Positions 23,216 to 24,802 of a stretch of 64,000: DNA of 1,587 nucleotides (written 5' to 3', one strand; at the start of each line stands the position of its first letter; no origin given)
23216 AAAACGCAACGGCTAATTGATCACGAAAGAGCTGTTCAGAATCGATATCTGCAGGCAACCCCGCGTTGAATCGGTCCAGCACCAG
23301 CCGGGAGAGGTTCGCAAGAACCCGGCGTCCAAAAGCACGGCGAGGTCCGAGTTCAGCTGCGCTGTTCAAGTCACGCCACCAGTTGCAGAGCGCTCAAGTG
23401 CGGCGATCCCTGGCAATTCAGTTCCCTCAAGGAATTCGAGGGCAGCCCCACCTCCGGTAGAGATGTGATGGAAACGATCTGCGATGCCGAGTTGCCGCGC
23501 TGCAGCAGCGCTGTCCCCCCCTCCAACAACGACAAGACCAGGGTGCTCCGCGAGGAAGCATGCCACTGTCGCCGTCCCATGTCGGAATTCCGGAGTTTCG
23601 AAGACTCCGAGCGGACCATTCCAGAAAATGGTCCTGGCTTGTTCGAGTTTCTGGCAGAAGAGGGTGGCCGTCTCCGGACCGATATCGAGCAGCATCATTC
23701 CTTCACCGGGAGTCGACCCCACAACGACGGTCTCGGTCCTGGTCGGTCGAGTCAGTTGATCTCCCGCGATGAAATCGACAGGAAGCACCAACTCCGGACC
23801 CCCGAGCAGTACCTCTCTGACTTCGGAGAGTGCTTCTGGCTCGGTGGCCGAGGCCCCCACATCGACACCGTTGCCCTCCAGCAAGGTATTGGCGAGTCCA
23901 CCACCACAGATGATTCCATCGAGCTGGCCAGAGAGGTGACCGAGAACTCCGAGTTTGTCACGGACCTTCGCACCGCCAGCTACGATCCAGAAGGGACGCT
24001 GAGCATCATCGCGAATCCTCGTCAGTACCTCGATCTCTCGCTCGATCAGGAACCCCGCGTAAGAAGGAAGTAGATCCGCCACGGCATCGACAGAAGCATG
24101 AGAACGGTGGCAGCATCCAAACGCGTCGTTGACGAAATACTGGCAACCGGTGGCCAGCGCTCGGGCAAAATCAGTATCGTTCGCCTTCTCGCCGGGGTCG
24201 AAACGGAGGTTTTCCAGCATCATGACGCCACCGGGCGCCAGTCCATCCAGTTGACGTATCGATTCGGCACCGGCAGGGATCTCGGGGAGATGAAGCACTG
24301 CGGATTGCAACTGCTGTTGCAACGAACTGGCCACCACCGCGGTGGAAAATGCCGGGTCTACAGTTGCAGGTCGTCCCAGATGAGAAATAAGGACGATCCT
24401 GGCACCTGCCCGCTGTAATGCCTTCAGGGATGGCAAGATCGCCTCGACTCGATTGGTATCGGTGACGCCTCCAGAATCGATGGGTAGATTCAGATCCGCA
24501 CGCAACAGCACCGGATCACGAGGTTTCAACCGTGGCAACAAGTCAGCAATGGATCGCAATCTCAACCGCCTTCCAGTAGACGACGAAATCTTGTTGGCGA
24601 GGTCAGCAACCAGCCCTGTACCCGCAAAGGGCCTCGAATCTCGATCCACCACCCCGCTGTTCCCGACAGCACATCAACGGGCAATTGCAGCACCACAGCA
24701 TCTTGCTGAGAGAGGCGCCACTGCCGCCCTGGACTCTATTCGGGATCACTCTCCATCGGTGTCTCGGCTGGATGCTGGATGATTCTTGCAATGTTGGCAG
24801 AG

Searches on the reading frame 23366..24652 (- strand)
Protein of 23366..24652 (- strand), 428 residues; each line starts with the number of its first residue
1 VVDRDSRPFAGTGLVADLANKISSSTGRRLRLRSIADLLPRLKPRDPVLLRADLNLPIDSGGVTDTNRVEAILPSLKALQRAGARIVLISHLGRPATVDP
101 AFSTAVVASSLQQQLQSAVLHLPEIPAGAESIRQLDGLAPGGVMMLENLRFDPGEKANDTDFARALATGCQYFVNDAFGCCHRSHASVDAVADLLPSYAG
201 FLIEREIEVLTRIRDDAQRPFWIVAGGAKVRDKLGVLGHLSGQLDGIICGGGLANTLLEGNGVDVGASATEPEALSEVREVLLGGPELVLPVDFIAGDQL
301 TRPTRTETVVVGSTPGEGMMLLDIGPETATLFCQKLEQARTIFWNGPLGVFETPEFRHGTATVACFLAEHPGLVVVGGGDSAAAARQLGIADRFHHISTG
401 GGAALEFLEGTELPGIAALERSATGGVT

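Call 14: search_protein_families(library=pfam, proteins=[window:23366-24652:-], max_evalue=0.001)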
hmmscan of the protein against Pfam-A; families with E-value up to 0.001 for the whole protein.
window:23366-24652:- (428 aa): 1 family
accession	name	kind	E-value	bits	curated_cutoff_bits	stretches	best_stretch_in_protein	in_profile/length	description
PF00162.24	PGK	-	4.2e-116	388.5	27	1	48-410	11-378/379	Phosphoglycerate kinase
